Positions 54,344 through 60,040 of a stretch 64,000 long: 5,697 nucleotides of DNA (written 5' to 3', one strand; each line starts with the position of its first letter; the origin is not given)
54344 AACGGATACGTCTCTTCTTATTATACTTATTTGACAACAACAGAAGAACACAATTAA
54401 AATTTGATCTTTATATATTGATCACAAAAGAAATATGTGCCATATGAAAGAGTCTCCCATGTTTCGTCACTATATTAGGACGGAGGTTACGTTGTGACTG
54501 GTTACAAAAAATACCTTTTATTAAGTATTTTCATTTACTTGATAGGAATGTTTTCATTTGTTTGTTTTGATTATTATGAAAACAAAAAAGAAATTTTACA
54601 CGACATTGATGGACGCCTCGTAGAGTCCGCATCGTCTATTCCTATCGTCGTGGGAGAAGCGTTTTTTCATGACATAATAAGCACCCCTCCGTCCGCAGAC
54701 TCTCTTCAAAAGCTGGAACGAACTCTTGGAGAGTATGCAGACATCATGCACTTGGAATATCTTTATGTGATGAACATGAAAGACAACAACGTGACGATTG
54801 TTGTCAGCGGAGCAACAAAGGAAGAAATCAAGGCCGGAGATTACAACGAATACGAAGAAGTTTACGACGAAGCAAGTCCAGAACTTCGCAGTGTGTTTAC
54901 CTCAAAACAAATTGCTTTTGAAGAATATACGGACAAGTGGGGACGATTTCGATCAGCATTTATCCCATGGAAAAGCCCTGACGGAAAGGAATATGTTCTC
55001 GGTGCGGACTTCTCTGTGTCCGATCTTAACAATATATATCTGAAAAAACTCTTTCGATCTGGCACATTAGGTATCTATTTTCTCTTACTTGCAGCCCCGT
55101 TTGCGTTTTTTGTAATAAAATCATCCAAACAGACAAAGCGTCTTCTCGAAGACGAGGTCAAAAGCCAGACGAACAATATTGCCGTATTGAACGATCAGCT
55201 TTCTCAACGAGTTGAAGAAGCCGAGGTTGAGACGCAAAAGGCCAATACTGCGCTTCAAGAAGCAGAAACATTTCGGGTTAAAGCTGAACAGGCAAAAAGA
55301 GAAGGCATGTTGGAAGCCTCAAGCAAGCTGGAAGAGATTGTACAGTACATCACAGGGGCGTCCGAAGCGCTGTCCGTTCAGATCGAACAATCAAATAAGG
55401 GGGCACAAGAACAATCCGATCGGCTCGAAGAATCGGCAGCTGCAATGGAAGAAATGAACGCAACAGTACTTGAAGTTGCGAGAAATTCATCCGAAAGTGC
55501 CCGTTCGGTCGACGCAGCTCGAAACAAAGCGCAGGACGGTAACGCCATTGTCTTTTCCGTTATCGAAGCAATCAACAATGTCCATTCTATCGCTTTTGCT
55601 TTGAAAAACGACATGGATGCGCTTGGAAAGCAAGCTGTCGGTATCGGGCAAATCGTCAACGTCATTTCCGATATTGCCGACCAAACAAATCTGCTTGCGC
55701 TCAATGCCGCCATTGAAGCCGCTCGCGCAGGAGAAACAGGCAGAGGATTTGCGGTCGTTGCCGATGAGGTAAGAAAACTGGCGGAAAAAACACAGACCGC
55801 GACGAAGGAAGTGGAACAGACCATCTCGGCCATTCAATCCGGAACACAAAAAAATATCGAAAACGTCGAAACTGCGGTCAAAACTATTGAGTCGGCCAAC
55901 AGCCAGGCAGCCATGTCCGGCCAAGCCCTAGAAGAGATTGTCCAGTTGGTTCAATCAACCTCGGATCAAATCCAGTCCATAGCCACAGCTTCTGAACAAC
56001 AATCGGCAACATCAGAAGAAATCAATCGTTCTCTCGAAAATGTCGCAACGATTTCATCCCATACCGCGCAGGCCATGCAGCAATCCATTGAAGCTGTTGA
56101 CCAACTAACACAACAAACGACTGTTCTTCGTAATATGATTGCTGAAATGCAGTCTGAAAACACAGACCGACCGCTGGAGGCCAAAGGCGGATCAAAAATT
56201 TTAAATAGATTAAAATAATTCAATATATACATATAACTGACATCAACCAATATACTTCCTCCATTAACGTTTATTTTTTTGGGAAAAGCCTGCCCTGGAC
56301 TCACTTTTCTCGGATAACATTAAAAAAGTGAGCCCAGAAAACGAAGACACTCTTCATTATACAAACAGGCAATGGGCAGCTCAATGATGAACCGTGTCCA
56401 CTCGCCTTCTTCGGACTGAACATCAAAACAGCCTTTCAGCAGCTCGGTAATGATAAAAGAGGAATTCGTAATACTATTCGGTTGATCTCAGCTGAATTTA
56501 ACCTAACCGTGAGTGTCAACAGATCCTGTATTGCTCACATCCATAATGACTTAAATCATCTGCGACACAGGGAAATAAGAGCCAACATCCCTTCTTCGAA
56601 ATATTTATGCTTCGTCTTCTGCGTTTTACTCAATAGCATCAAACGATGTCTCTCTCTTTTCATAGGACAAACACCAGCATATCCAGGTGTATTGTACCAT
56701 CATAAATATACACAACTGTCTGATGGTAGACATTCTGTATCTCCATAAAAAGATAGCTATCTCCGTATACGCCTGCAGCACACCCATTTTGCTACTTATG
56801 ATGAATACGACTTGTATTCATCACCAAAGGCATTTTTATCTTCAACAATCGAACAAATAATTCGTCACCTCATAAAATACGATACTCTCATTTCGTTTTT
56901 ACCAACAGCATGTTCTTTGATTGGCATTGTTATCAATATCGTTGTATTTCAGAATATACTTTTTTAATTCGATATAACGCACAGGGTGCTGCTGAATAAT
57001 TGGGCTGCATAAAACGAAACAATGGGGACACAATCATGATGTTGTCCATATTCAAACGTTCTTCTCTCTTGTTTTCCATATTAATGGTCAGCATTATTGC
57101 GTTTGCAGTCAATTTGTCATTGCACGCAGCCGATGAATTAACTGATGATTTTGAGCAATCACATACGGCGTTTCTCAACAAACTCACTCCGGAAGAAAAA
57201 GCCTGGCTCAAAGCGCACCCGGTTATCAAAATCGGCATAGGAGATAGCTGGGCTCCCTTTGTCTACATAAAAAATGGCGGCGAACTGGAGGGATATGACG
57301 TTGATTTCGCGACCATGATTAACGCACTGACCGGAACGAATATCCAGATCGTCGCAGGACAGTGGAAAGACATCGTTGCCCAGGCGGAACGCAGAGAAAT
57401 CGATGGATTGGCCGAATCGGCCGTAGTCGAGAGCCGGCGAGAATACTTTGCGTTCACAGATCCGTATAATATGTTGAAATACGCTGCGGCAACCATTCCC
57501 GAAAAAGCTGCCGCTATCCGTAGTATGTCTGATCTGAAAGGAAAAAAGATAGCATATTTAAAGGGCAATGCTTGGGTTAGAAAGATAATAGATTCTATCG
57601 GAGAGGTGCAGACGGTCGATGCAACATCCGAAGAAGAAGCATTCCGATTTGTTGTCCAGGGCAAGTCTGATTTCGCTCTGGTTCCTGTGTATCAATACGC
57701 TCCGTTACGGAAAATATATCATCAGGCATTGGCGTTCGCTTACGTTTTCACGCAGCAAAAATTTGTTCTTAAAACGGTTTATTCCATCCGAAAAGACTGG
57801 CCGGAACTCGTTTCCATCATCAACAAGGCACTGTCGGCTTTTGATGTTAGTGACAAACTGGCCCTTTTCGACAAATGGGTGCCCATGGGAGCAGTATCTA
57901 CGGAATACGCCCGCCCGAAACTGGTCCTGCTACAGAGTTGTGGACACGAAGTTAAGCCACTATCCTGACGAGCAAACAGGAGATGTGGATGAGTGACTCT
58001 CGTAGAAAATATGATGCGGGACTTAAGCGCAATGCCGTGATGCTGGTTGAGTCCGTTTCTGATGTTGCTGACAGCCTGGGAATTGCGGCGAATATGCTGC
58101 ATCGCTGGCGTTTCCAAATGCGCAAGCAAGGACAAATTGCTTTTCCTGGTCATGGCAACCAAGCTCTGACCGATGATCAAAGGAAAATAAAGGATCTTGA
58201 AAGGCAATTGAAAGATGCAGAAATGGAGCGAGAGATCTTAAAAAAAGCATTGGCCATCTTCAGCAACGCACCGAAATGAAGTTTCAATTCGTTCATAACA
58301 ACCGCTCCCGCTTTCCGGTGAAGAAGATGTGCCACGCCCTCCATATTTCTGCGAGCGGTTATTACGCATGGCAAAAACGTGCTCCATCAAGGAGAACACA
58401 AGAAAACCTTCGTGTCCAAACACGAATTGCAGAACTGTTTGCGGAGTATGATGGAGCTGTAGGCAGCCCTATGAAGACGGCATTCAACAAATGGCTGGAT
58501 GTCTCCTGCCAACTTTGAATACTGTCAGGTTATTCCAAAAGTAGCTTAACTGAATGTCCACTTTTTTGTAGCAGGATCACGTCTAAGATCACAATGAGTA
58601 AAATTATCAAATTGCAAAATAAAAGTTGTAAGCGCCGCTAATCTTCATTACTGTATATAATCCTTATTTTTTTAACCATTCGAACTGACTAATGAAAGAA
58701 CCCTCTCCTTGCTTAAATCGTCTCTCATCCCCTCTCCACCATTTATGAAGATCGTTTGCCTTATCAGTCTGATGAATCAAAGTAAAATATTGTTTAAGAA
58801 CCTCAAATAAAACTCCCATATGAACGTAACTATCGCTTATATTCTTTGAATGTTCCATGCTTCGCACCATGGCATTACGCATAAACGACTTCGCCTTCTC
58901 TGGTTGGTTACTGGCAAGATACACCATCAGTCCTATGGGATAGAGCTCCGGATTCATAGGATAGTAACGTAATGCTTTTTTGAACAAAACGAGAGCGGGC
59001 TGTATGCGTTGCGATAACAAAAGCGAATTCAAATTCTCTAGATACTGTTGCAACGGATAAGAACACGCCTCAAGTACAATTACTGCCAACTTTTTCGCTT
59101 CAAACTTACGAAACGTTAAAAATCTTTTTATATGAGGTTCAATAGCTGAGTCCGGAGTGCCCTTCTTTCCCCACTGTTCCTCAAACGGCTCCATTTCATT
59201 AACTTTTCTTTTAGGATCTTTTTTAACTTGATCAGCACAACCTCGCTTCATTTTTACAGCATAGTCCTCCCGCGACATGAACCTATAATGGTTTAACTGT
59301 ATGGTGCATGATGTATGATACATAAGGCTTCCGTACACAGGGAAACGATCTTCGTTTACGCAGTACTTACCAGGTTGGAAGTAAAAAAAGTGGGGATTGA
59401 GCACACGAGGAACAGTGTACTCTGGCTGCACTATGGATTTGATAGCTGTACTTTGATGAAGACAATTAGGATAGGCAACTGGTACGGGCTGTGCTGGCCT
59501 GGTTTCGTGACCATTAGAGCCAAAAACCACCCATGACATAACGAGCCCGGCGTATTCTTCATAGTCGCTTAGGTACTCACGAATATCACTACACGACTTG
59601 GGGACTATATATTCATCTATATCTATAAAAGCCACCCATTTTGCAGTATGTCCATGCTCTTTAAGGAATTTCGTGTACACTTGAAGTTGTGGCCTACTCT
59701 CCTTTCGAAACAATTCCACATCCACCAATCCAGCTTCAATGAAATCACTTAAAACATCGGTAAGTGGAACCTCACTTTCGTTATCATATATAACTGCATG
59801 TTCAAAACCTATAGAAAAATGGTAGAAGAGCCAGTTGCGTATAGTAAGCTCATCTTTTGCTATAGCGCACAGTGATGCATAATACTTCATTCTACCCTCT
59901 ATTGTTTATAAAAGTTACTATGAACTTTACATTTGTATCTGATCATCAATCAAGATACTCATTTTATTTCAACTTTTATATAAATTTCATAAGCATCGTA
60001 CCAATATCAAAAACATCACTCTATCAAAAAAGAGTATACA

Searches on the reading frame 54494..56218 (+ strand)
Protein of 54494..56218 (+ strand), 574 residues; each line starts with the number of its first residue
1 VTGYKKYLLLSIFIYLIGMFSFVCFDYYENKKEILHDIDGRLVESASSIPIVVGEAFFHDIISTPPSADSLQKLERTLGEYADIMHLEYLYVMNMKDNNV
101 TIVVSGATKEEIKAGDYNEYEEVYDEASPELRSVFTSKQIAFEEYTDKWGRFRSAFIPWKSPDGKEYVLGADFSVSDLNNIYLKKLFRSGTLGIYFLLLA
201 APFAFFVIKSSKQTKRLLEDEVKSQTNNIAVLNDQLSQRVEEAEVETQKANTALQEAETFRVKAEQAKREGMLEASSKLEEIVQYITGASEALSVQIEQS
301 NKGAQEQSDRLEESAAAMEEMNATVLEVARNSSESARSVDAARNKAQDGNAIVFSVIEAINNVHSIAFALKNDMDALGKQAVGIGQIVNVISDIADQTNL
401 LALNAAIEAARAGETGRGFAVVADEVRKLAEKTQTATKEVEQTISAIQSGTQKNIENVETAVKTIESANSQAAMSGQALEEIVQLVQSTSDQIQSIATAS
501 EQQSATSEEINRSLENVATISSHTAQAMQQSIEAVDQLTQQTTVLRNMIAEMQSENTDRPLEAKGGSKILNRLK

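Call 39: search_protein_families(library=pfam, proteins=[window:54494-56218:+], max_evalue=0.00001)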
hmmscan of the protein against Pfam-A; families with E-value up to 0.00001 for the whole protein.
window:54494-56218:+ (574 aa): 1 family
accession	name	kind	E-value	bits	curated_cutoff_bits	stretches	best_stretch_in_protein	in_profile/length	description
PF00015.26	MCPsignal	-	3.6e-46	157.6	34.6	1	340-520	5-171/172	Methyl-accepting chemotaxis protein (MCP) signalling domain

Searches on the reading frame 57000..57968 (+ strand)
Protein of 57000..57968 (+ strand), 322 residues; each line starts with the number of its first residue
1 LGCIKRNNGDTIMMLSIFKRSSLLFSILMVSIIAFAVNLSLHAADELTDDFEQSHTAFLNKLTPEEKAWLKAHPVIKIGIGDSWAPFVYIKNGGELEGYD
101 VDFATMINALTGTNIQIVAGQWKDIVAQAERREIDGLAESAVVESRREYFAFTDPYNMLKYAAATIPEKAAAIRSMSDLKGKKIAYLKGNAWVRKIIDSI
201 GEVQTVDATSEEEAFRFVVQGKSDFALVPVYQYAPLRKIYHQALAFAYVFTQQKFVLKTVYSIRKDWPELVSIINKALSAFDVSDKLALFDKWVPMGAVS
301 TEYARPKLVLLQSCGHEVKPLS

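Call 39: search_protein_families(library=pfam, proteins=[window:57000-57968:+], max_evalue=0.00001)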
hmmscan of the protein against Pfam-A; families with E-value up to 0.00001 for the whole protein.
window:57000-57968:+ (322 aa): 1 family
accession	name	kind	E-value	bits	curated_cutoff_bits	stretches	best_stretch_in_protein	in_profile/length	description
PF00497.25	SBP_bac_3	-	4.6e-21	75.4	26.4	1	76-294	1-130/132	Bacterial extracellular solute-binding proteins, family 3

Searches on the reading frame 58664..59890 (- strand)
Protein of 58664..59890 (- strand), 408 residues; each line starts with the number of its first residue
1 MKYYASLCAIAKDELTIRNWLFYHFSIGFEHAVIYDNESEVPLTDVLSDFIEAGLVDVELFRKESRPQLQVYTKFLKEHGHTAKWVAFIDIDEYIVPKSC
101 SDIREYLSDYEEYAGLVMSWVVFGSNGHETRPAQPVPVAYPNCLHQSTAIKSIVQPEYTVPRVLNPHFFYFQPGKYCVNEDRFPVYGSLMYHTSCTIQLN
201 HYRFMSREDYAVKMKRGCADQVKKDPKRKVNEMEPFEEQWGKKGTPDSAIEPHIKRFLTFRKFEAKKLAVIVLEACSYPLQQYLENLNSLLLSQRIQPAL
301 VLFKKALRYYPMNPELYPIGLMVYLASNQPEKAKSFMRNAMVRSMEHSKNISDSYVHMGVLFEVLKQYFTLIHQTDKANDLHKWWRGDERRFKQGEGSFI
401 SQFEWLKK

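Call 69: search_protein_families(library=pfam, proteins=[window:58664-59890:-], max_evalue=0.0001)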
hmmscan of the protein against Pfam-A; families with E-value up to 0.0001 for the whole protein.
window:58664-59890:- (408 aa): 2 families
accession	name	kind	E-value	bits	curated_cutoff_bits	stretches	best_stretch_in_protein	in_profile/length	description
PF01697.33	Glyco_transf_92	-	6.5e-14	52.6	23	1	15-223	18-228/249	Glycosyltransferase family 92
PF13704.12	Glyco_tranf_2_4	-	1.5e-13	51.5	27.5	1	13-105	3-96/98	Glycosyl transferase family 2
